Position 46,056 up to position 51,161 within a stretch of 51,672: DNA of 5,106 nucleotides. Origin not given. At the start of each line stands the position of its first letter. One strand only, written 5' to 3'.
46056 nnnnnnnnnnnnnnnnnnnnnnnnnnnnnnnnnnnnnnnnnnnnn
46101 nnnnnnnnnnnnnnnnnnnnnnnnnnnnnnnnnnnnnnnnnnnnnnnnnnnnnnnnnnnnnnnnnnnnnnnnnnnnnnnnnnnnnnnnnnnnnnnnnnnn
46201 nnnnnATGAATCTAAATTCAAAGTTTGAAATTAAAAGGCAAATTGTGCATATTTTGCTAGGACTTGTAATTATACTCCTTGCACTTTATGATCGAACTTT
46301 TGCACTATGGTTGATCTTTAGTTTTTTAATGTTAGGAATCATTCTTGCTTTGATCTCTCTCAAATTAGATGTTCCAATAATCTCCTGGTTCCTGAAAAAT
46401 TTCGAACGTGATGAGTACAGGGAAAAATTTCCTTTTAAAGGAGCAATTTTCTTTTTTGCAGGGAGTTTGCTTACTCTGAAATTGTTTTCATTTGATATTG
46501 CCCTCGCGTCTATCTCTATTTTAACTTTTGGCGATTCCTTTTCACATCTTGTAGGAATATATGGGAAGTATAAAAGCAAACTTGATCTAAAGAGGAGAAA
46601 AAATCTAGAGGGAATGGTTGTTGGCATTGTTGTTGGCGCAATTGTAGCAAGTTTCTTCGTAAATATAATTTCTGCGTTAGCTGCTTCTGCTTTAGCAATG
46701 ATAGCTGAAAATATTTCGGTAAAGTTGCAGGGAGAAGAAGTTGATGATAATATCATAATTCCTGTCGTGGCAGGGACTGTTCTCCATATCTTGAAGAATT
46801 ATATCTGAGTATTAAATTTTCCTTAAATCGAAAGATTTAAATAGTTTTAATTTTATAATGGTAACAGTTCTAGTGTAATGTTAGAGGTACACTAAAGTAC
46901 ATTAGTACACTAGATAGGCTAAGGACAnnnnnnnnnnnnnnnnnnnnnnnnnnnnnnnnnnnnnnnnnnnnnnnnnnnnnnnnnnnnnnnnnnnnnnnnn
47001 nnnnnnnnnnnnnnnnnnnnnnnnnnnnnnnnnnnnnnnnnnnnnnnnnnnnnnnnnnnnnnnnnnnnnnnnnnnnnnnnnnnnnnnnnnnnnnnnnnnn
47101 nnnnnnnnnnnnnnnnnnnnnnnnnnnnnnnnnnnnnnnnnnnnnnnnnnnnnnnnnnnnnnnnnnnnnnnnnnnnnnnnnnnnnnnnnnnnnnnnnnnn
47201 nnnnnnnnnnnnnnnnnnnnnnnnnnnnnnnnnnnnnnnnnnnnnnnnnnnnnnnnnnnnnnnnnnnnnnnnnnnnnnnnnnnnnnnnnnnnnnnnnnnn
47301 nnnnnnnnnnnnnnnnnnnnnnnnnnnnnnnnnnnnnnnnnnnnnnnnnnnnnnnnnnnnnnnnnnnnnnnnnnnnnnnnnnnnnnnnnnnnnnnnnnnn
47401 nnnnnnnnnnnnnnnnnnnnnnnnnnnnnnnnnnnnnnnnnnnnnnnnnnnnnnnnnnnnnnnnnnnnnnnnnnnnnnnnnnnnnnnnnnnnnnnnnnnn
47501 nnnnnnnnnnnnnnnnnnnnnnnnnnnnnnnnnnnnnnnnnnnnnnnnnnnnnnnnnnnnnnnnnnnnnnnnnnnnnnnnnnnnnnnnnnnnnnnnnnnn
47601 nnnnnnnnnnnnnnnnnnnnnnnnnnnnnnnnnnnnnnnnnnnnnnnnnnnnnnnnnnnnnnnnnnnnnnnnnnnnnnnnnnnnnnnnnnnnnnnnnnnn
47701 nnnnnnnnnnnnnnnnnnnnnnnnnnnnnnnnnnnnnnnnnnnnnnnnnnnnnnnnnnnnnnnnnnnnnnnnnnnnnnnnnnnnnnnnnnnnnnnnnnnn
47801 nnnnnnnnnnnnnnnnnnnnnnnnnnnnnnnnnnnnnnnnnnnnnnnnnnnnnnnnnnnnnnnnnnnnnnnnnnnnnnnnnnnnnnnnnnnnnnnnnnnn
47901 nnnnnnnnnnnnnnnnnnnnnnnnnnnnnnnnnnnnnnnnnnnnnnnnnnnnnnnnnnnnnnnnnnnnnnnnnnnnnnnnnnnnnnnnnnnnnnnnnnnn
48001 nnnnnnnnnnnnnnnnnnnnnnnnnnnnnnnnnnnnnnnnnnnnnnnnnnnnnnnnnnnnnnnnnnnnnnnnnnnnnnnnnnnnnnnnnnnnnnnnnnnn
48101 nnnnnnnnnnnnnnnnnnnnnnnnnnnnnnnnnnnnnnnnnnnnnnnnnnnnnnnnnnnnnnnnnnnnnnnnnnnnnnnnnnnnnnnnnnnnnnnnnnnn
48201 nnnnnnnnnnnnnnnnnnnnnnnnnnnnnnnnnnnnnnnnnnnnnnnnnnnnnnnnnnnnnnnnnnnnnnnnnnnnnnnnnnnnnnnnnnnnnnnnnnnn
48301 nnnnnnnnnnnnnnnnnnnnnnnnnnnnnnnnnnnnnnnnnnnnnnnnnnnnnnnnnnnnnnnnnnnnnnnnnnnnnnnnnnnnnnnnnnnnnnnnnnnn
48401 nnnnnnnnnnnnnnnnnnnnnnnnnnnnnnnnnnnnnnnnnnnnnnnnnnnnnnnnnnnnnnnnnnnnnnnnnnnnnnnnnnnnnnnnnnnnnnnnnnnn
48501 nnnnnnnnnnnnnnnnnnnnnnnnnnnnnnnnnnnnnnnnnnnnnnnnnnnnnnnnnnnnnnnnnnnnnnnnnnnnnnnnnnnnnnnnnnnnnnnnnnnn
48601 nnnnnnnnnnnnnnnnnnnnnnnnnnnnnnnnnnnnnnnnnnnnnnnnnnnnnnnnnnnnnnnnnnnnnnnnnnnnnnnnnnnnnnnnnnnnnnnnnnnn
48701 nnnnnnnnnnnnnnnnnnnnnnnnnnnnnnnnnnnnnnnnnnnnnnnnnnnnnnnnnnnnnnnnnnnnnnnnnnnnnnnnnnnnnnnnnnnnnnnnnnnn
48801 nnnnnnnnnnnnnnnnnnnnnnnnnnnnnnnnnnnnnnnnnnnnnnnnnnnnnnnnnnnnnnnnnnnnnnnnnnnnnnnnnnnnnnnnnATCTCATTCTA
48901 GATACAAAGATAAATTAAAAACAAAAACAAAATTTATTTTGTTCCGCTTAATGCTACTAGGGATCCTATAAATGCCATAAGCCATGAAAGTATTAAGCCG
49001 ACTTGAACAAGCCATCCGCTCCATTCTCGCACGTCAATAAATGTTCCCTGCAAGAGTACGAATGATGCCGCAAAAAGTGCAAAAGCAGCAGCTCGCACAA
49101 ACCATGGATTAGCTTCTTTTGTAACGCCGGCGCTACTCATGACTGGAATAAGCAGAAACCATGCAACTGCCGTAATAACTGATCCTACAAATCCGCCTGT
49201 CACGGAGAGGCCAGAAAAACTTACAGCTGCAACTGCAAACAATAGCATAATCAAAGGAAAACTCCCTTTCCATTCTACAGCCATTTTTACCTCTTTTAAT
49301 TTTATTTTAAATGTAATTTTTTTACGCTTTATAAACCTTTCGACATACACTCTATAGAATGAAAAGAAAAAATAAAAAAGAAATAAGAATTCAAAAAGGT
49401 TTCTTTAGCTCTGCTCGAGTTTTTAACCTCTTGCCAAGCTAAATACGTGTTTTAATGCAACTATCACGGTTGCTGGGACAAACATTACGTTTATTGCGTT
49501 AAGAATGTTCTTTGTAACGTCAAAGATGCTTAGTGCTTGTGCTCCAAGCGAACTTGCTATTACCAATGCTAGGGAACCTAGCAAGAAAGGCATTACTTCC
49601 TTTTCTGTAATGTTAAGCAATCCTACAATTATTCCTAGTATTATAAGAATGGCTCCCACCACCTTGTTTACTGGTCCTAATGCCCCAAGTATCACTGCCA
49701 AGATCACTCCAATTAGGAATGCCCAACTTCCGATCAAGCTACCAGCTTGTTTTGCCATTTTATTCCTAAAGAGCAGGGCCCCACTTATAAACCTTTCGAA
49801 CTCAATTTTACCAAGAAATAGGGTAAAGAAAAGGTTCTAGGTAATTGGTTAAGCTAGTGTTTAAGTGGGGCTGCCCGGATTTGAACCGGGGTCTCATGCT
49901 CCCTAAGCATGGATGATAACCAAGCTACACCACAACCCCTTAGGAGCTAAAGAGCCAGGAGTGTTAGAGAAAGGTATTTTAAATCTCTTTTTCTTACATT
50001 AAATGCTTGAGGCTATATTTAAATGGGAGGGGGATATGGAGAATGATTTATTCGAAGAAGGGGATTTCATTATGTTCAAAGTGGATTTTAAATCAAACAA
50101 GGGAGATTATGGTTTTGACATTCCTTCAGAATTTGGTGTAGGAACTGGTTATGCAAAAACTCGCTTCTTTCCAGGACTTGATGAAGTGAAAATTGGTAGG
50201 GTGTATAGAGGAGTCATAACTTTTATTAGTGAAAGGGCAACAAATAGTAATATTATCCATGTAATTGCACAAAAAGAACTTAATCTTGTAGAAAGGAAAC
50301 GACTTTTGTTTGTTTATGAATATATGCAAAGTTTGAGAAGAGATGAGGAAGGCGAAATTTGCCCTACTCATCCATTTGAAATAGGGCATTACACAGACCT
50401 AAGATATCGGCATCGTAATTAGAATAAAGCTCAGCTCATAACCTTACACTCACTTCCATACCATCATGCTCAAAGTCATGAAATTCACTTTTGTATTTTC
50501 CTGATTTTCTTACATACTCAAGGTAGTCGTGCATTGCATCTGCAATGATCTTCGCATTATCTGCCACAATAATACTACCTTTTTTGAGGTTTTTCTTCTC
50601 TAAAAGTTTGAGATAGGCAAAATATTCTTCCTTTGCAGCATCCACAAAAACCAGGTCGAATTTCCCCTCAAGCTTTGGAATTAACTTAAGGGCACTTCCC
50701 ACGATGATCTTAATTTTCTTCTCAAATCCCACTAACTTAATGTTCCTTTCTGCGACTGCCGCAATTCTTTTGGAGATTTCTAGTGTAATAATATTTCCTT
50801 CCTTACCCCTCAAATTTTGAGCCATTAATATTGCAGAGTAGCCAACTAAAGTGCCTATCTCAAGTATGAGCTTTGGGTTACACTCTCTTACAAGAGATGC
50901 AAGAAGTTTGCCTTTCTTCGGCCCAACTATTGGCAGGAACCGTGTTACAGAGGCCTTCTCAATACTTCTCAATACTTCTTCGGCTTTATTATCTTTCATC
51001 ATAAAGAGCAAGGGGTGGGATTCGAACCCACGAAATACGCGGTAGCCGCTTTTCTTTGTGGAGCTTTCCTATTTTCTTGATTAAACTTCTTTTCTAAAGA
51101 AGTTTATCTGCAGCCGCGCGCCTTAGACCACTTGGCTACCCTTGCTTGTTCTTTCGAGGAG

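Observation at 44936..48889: Archaeosortase-family gene clustered with Dol-P recycling genes and a candidate C-terminally anchored S-layer-like substrate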

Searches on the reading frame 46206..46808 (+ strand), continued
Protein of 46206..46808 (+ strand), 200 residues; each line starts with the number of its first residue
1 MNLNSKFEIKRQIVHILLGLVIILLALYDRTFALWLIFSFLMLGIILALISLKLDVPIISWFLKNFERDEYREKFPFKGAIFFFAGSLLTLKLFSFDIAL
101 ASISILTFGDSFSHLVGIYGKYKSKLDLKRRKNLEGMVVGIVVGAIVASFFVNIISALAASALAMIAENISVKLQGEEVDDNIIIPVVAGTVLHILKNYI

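Call 64: search_protein_families(library=pfam, proteins=[P0143, P0144, P0145, P0149, P0151, P0152, P0154, P0156, P0158, P0160], max_evalue=0.5)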
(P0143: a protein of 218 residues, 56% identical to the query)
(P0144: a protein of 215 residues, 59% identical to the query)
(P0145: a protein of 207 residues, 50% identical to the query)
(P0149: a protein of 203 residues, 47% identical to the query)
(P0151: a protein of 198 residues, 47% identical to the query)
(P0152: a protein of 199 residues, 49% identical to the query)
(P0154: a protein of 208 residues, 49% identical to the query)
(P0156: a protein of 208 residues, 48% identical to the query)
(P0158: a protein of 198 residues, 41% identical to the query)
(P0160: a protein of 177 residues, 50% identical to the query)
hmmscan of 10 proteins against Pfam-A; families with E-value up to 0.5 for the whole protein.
P0143 (218 aa): 0 families

P0144 (215 aa): 3 families
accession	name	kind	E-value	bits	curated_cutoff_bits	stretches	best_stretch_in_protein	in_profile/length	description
PF01148.25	CTP_transf_1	-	0.0019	18.6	24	1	23-183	43-206/264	Cytidylyltransferase family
PF25468.1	HEAT_HEATR5A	-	0.06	13.3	27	1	7-43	7-43/216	HEATR5A-like, HEAT repeats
PF18927.5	CrtO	-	0.12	13.2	27.3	1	11-68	49-110/123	Glycosyl-4,4'-diaponeurosporenoate acyltransferase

P0145 (207 aa): 2 families
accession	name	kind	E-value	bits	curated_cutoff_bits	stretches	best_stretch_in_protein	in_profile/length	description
PF01148.25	CTP_transf_1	-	0.023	15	24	1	3-172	43-206/264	Cytidylyltransferase family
PF19733.4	DUF6223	-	0.11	13.3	27.4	1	158-201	9-52/98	Family of unknown function (DUF6223)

P0149 (203 aa): 2 families
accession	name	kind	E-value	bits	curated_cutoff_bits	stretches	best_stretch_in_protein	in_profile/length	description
PF06897.17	DUF1269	-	0.047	14.5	26.9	1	138-184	2-45/100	Protein of unknown function (DUF1269)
PF01769.21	MgtE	-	0.33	11.7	27.6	0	12-62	46-97/125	Divalent cation transporter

P0151 (198 aa): 2 families
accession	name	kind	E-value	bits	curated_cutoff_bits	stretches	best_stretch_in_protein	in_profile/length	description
PF08507.15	COPI_assoc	-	0.0018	18.8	30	1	12-102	14-98/130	COPI associated protein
PF01148.25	CTP_transf_1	-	0.014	15.7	24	1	25-156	70-196/264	Cytidylyltransferase family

P0152 (199 aa): 3 families
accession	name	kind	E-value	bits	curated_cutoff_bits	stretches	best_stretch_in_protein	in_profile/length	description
PF01757.29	Acyl_transf_3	-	0.016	14.7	31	0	13-158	131-248/326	Acyltransferase domain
PF04304.18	DUF454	-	0.045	14.2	35.1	1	119-170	59-110/115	Protein of unknown function (DUF454)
PF19733.4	DUF6223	-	0.051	14.3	27.4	1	152-194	10-52/98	Family of unknown function (DUF6223)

P0154 (208 aa): 1 family
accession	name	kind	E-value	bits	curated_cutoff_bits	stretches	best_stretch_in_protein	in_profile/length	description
PF01769.21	MgtE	-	0.094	13.4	27.6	0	5-59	36-93/125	Divalent cation transporter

P0156 (208 aa): 1 family
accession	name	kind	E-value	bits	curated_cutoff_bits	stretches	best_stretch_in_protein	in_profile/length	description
PF01769.21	MgtE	-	0.14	12.9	27.6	0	5-53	36-88/125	Divalent cation transporter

P0158 (198 aa): 2 families
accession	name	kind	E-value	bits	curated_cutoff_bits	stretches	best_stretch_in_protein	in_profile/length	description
PF01148.25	CTP_transf_1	-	0.15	12.3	24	0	53-167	120-202/264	Cytidylyltransferase family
PF02925.21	gpD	-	0.2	12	25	0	78-119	65-106/141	Bacteriophage scaffolding protein D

P0160 (177 aa): 1 family
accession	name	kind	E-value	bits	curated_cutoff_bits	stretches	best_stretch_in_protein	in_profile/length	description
PF24365.1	DUF7521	-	0.0093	16.7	27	1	76-150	1-73/82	Family of unknown function (DUF7521)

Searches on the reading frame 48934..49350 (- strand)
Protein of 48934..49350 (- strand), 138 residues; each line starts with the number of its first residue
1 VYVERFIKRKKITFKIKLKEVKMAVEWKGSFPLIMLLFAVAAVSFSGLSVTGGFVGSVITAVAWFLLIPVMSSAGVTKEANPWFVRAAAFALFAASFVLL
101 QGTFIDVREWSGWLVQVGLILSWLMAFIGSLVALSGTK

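Call 3: search_protein_families(library=pfam, proteins=[window:48934-49350:-], max_evalue=1)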
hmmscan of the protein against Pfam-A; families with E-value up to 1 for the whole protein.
window:48934-49350:- (138 aa): 2 families
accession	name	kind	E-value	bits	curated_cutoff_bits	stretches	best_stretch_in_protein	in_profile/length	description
PF04039.18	MnhB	-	0.041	14.5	22.5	1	34-125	12-111/127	Domain related to MnhB subunit of Na+/H+ antiporter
PF06979.18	TMEM70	-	0.71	10.3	22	0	57-106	21-76/157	TMEM70/TMEM186/TMEM223 protein family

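Call 4: search_protein_families(library=ncbifam, proteins=[window:48934-49350:-], max_evalue=1)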
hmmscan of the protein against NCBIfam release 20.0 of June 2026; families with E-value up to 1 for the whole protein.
window:48934-49350:- (138 aa): 2 families
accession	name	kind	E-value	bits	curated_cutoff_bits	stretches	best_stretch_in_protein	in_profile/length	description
NF043039.1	HgcAB_like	equivalog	0.065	12.8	285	1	9-132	145-266/350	HgcAB-like fusion protein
NF002707.0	PRK02509.1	equivalog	0.56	8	949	1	19-100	169-249/983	hypothetical protein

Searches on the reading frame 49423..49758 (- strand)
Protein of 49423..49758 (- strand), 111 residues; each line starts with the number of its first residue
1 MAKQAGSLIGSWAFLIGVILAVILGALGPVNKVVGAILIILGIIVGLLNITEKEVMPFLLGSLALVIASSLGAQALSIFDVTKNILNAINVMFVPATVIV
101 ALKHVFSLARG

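Call 3: search_protein_families(library=pfam, proteins=[window:49423-49758:-], max_evalue=1)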
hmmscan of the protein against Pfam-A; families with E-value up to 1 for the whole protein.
window:49423-49758:- (111 aa): 1 family
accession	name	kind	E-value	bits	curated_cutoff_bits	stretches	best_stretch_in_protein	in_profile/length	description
PF24961.1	NfeD_membrane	-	0.11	13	26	1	7-103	23-112/119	NfeD integral membrane domain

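Call 4: search_protein_families(library=ncbifam, proteins=[window:49423-49758:-], max_evalue=1)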
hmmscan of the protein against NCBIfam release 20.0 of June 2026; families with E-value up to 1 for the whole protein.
window:49423-49758:- (111 aa): 1 family
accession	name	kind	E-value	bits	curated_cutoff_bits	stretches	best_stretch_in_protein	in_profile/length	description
NF045607.1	exo_Victor_syst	equivalog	0.6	10.1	35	1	36-85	9-55/82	XrtV sorting system accessory protein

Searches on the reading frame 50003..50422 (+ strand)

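Call 3: search_protein_families(library=pfam, proteins=[window:50003-50422:+], max_evalue=1)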
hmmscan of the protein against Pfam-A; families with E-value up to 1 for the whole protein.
window:50003-50422:+ (139 aa): 1 family
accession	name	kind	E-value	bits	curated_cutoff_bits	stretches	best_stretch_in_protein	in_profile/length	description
PF21480.2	PlyCA_N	-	0.068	13.5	27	1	30-86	30-84/187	PlyCA, N-terminal domain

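Call 4: search_protein_families(library=ncbifam, proteins=[window:50003-50422:+], max_evalue=1)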
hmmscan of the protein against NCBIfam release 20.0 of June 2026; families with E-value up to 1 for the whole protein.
window:50003-50422:+ (139 aa): 0 families

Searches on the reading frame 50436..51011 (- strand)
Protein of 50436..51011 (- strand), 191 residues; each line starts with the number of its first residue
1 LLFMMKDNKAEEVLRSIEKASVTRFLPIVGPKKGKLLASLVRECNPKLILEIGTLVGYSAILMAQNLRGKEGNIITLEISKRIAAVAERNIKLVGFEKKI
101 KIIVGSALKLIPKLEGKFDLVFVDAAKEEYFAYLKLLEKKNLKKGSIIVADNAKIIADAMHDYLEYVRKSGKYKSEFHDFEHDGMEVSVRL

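Call 3: search_protein_families(library=pfam, proteins=[window:50436-51011:-], max_evalue=1)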
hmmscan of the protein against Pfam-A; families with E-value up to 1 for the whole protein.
window:50436-51011:- (191 aa): 12 families
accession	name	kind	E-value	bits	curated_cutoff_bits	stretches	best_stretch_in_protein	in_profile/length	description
PF01596.23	Methyltransf_3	-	4e-25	88.8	22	1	12-153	9-155/204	O-methyltransferase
PF13578.12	Methyltransf_24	-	3.2e-12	47.7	26.3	1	50-152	1-104/105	Methyltransferase domain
PF01135.25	PCMT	-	2.4e-06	27.9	20.3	1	48-131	76-156/210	Protein-L-isoaspartate(D-aspartate) O-methyltransferase (PCMT)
PF03602.21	Cons_hypoth95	-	2.9e-06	27.5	24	1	74-169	67-170/182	Conserved hypothetical protein 95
PF13649.12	Methyltransf_25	-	7.1e-06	27.1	27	1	49-123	1-70/97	Methyltransferase domain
PF08241.18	Methyltransf_11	-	8.7e-05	23.5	21.2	1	50-125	1-68/95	Methyltransferase domain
PF04989.18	RMNT_CmcI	-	0.00037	20.7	23.2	1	39-108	26-95/206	Rhamnosyl O-methyltransferase/CmcI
PF12847.13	Methyltransf_18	-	0.0014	19.1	27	1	36-114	7-81/151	Methyltransferase domain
PF05430.17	Methyltransf_30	-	0.017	15.5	22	1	88-125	21-58/124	S-adenosyl-L-methionine-dependent methyltransferase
PF25199.1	nSTAND_NTPase5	-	0.017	15.4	34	0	139-172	92-124/145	Novel STAND NTPase 5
PF09445.16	Methyltransf_15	-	0.095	12.7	22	1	73-123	24-77/165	RNA cap guanine-N2 methyltransferase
PF07148.17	MalM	-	0.18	12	26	1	113-165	66-115/134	Maltose operon periplasmic protein precursor (MalM)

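Call 4: search_protein_families(library=ncbifam, proteins=[window:50436-51011:-], max_evalue=1)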
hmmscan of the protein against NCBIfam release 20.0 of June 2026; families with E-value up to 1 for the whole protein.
window:50436-51011:- (191 aa): 31 families (the best 25 are shown)
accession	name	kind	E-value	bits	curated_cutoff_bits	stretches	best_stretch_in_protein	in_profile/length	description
NF010549.0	PRK13942.1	equivalog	6.9e-09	35.5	282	1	47-151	79-176/215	protein-L-isoaspartate O-methyltransferase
NF010550.0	PRK13943.1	equivalog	1.1e-08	34.6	359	1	40-157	75-186/322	protein-L-isoaspartate O-methyltransferase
NF001556.0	PRK00377.1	equivalog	3e-08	33.7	238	1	39-171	34-162/198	cobalt-precorrin-6Y C(15)-methyltransferase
NF001453.0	PRK00312.1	equivalog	1.5e-07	31.2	188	1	46-172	81-194/217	protein-L-isoaspartate(D-aspartate) O-methyltransferase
TIGR04364.1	methyltran_FxLD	equivalog_domain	1.7e-07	30.6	320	1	49-126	86-159/394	methyltransferase, FxLD system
TIGR04188.1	methyltr_grsp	subfamily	2e-06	27.4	380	1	49-101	111-161/363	ATP-grasp peptide maturase system methyltransferase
TIGR00080.1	pimt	equivalog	3.3e-05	23.8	159.05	1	48-128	80-157/216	protein-L-isoaspartate O-methyltransferase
TIGR02469.1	CbiT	equivalog_domain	5.3e-05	23.5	78.3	1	48-151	22-121/124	precorrin-6Y C5,15-methyltransferase (decarboxylating) subunit CbiT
NF011529.0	PRK14968.1-3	equivalog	5.7e-05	22.6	162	1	36-125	25-106/198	putative methyltransferase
TIGR03533.1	L3_gln_methyl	equivalog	7.3e-05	22.2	229.7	1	37-122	113-194/284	50S ribosomal protein L3 N(5)-glutamine methyltransferase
NF040539.1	AST_met_ArsM_2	exception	0.0001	22.2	240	1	36-124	47-135/262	putative arsinothricin biosynthesis methyltransferase ArsM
TIGR00536.1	hemK_fam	subfamily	0.0001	21.5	115.5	1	39-121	108-186/286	HemK family protein methyltransferase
TIGR00537.1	hemK_rel_arch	hypoth_equivalog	0.00014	21.6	87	1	36-124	10-89/179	HemK2/MTQ2 family protein methyltransferase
TIGR03534.1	RF_mod_PrmC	equivalog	0.00017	21.2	199.1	1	42-121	85-160/253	peptide chain release factor N(5)-glutamine methyltransferase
TIGR02752.1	MenG_heptapren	equivalog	0.00019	21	419.85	1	56-144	56-143/231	demethylmenaquinone methyltransferase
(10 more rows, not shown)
